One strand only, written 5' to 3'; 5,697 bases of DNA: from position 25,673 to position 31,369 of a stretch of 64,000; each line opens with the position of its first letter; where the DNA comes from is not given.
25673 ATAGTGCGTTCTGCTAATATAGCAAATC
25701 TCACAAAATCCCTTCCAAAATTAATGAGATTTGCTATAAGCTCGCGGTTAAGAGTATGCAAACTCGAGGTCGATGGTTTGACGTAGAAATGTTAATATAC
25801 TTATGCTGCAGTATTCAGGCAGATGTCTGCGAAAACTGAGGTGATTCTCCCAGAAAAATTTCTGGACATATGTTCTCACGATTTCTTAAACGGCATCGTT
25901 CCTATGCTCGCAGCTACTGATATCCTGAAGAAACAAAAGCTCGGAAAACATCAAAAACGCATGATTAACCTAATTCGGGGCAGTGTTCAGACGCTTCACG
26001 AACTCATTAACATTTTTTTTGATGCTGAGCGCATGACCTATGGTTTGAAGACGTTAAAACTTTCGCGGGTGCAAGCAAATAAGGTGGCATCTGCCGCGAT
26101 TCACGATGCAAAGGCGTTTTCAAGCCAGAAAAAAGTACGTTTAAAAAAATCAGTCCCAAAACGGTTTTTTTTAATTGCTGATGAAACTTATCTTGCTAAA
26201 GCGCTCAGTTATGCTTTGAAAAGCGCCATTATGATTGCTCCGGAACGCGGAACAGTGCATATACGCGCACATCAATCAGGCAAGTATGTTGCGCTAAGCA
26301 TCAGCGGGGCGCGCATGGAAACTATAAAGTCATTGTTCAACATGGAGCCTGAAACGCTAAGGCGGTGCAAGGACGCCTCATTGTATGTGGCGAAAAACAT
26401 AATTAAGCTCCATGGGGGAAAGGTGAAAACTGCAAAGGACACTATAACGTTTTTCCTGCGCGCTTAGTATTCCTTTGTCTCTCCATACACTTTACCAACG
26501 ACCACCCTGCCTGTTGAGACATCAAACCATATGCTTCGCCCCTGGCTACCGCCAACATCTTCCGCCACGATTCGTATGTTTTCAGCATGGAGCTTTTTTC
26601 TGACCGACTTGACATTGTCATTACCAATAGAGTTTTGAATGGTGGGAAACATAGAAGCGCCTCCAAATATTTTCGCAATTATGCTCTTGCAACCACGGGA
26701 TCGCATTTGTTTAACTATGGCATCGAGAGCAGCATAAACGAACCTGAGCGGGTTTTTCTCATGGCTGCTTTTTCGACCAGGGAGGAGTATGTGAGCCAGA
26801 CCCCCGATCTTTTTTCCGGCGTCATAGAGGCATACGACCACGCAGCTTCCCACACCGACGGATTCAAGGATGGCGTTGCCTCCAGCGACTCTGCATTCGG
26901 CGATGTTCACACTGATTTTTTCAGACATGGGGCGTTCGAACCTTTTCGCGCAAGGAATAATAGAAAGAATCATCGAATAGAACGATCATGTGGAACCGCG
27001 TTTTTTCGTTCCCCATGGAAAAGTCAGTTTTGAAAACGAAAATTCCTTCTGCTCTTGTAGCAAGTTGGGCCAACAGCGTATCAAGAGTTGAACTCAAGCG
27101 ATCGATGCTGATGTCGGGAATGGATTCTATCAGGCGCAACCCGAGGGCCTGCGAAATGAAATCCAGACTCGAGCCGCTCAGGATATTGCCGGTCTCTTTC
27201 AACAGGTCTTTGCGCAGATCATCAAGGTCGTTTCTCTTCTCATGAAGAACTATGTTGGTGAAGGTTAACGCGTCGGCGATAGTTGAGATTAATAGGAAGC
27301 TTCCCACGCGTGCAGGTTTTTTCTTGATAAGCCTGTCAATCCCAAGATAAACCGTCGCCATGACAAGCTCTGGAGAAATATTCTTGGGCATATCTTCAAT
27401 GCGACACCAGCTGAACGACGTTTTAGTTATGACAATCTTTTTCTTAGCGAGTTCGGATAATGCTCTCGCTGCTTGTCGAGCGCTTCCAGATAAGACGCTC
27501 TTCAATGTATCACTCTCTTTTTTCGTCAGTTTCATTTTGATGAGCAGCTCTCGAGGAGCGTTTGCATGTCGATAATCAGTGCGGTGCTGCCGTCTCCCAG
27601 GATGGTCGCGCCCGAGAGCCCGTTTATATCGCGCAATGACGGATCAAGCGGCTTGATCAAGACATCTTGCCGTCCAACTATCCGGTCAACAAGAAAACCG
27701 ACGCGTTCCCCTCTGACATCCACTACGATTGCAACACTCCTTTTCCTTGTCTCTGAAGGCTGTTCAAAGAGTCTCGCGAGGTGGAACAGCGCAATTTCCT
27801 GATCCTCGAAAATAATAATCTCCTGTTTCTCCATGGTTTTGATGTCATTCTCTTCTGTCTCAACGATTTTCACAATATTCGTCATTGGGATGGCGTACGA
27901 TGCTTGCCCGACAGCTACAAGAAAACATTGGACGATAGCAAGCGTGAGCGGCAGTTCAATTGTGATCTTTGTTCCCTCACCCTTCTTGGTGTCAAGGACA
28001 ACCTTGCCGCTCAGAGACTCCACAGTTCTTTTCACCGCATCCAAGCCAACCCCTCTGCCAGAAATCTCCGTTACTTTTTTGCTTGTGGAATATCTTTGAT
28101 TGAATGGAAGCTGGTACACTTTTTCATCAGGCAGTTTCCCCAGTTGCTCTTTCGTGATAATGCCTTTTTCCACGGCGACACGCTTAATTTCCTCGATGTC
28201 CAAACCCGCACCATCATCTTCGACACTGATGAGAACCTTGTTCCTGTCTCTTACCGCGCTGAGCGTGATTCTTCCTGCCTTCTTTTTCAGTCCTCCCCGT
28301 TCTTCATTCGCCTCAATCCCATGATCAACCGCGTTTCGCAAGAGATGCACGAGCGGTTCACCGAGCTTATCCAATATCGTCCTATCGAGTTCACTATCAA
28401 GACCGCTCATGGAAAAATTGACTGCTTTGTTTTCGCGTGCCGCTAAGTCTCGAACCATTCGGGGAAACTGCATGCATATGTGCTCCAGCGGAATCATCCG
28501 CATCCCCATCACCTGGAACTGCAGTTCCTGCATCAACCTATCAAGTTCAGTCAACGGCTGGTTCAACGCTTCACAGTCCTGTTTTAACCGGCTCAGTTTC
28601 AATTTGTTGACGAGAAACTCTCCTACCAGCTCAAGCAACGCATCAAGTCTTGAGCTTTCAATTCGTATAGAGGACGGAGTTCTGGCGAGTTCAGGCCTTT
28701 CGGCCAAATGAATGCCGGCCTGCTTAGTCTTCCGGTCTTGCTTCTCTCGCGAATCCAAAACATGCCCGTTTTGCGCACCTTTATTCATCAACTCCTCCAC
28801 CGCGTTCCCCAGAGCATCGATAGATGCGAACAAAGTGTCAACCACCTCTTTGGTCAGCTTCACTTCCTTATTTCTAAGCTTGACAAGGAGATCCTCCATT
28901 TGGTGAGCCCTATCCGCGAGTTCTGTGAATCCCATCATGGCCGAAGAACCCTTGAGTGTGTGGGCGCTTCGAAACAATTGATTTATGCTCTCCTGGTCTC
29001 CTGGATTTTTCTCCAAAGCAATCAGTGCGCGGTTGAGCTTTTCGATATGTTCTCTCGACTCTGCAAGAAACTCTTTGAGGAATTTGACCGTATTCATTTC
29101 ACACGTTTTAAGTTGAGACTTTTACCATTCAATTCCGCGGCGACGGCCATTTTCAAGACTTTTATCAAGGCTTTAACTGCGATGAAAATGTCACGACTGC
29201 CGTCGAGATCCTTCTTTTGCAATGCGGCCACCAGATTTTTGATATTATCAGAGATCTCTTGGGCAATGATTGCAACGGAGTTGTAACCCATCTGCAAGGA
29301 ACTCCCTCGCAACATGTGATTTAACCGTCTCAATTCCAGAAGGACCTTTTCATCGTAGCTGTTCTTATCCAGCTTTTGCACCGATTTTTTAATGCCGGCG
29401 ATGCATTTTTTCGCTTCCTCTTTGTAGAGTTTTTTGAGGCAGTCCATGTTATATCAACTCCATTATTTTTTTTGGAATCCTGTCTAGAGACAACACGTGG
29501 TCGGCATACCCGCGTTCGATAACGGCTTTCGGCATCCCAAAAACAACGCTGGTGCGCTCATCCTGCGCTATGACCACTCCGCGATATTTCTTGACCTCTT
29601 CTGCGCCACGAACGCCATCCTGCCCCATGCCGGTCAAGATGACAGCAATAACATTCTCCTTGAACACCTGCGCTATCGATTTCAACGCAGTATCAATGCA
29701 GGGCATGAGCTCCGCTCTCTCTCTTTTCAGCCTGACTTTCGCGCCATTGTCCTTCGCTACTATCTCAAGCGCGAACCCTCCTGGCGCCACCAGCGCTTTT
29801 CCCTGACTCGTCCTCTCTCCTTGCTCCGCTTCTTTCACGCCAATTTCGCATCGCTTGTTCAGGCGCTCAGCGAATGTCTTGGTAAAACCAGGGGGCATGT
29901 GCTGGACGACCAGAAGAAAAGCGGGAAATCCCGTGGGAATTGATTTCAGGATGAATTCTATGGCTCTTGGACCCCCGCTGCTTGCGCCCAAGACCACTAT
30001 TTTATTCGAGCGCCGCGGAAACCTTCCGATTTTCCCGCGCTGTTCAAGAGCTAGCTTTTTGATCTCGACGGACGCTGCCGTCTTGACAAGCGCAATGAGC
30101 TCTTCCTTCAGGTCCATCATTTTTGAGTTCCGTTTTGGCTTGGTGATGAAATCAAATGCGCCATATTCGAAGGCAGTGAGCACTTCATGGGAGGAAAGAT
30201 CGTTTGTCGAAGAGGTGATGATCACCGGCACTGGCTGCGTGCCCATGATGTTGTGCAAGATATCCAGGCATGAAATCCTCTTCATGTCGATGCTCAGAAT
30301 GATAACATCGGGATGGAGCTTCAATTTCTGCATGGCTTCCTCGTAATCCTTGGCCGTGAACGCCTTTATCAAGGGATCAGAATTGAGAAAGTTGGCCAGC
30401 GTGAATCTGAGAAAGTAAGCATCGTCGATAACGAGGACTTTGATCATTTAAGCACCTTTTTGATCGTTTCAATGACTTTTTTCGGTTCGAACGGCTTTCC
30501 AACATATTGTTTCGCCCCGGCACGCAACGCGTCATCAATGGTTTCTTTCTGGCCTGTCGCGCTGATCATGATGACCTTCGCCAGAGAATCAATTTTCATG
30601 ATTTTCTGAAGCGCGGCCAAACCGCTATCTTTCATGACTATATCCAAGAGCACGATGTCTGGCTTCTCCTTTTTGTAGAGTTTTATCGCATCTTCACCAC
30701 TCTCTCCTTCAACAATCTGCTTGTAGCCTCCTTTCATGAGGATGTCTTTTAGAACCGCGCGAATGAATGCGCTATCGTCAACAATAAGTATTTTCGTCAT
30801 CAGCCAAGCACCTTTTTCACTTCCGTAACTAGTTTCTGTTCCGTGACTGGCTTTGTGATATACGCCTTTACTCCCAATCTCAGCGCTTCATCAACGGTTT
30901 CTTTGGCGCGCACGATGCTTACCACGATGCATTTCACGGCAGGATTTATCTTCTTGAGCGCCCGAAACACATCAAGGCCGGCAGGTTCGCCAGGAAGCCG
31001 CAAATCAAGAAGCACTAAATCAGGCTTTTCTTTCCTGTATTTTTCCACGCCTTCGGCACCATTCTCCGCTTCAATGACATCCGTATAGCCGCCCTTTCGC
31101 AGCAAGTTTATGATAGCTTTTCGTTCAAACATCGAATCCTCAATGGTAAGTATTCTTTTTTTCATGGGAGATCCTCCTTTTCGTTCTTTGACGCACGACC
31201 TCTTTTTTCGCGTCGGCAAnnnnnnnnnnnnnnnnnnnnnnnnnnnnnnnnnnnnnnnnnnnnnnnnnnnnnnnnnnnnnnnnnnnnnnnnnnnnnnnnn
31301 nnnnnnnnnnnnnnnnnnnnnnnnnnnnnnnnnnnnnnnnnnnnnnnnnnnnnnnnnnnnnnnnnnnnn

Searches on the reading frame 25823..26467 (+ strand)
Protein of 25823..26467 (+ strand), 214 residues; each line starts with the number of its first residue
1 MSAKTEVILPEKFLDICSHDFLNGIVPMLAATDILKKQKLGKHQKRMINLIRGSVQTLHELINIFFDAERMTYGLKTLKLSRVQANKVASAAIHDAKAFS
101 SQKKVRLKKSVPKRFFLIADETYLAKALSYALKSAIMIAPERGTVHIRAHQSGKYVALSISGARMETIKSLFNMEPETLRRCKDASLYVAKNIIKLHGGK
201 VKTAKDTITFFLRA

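Call 52: search_protein_families(library=pfam, proteins=[window:25823-26467:+], max_evalue=0.001)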
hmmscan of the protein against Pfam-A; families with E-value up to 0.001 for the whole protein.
window:25823-26467:+ (214 aa): 1 family
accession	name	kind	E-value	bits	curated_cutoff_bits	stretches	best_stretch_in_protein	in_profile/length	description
PF00512.31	HisKA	-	4.7e-05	23.8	26.9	1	12-73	4-65/66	His Kinase A (phospho-acceptor) domain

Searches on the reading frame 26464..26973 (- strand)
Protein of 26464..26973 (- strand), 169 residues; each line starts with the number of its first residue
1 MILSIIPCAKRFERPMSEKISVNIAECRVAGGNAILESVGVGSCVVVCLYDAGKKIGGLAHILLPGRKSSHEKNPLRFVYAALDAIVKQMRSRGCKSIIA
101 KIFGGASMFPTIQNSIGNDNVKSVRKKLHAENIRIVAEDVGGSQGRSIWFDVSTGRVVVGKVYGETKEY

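Call 52: search_protein_families(library=pfam, proteins=[window:26464-26973:-], max_evalue=0.001)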
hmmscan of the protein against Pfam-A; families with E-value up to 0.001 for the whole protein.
window:26464-26973:- (169 aa): 1 family
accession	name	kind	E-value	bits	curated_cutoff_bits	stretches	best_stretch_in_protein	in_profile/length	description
PF03975.18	CheD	-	1.2e-25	90.1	25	1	63-159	1-106/108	CheD chemotactic sensory transduction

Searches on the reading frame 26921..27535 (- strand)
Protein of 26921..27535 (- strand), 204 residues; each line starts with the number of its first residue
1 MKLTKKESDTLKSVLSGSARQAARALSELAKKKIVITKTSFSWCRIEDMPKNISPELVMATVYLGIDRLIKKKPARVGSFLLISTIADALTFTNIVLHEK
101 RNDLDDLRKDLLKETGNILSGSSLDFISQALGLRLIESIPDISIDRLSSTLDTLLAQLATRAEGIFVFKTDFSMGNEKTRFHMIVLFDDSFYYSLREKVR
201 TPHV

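Call 52: search_protein_families(library=pfam, proteins=[window:26921-27535:-], max_evalue=0.001)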
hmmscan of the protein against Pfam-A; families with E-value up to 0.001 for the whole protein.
window:26921-27535:- (204 aa): 1 family
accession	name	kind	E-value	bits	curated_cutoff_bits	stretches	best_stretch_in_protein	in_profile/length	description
PF04509.17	CheC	-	2e-05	24.9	22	0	109-135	3-29/38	CheC-like family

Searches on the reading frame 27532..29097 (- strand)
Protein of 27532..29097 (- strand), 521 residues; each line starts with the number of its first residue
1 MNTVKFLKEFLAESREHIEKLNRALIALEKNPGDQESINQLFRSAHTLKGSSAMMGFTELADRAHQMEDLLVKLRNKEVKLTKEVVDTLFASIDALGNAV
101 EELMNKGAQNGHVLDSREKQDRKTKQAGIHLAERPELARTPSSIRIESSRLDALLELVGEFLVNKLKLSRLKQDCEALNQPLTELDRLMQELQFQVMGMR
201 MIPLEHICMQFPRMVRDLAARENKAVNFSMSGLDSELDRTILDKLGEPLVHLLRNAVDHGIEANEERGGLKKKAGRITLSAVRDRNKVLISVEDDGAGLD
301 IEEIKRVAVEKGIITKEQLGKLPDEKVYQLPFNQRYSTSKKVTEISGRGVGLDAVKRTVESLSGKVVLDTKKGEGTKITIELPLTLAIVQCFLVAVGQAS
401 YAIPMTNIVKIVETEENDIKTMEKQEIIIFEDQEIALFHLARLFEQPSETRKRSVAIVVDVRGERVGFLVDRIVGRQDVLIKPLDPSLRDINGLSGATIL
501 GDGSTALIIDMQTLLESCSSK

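Call 52: search_protein_families(library=pfam, proteins=[window:27532-29097:-], max_evalue=0.001)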
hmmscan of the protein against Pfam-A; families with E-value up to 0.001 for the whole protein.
window:27532-29097:- (521 aa): 5 families
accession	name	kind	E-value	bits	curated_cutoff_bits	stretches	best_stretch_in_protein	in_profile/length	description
PF01584.24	CheW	-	2.8e-25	89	23.5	1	390-517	1-136/138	CheW-like domain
PF01627.28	Hpt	-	2.7e-22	79.2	24.6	1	6-98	2-83/84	Hpt domain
PF02518.31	HATPase_c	-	2.1e-18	67.2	26.4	1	248-385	5-110/111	Histidine kinase-, DNA gyrase B-, and HSP90-like ATPase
PF02895.20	H-kinase_dim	-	3.3e-09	37.5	23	1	142-199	2-68/68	Signal transducing histidine kinase, homodimeric domain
PF14501.12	HATPase_c_5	-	5.7e-05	23.4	22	1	249-374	6-94/102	GHKL domain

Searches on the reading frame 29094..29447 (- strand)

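Call 52: search_protein_families(library=pfam, proteins=[window:29094-29447:-], max_evalue=0.001)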
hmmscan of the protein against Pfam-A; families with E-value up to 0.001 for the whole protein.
window:29094-29447:- (117 aa): 1 family
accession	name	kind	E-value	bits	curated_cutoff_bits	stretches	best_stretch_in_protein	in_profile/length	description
PF01627.28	Hpt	-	4.6e-05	24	24.6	1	6-95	4-78/84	Hpt domain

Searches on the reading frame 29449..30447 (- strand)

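Call 52: search_protein_families(library=pfam, proteins=[window:29449-30447:-], max_evalue=0.001)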
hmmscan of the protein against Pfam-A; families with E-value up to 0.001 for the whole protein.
window:29449-30447:- (332 aa): 2 families
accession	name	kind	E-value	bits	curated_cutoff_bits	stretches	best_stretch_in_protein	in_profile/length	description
PF01339.22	CheB_methylest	-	3.5e-60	203.1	24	1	151-328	1-174/174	CheB methylesterase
PF00072.30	Response_reg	-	3e-16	60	30.2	1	4-111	1-107/111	Response regulator receiver domain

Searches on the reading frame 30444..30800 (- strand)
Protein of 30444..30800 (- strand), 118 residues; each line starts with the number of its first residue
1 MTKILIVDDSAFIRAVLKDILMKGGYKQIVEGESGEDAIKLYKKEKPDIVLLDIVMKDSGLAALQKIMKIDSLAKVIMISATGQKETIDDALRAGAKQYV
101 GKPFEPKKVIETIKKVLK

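Call 52: search_protein_families(library=pfam, proteins=[window:30444-30800:-], max_evalue=0.001)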
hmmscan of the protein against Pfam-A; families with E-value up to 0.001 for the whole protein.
window:30444-30800:- (118 aa): 1 family
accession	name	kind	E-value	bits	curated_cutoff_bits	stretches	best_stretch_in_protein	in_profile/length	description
PF00072.30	Response_reg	-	3e-25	89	30.2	1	4-113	1-110/111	Response regulator receiver domain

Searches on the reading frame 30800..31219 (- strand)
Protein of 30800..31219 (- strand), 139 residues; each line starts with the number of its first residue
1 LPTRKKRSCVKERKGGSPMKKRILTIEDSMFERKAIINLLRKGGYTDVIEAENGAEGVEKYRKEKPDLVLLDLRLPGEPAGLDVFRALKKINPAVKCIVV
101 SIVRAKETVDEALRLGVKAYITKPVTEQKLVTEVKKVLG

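Call 52: search_protein_families(library=pfam, proteins=[window:30800-31219:-], max_evalue=0.001)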
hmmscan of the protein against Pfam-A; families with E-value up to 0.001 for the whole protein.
window:30800-31219:- (139 aa): 1 family
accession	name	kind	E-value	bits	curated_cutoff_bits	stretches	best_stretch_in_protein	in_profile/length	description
PF00072.30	Response_reg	-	6.6e-24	84.7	30.2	1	23-134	1-110/111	Response regulator receiver domain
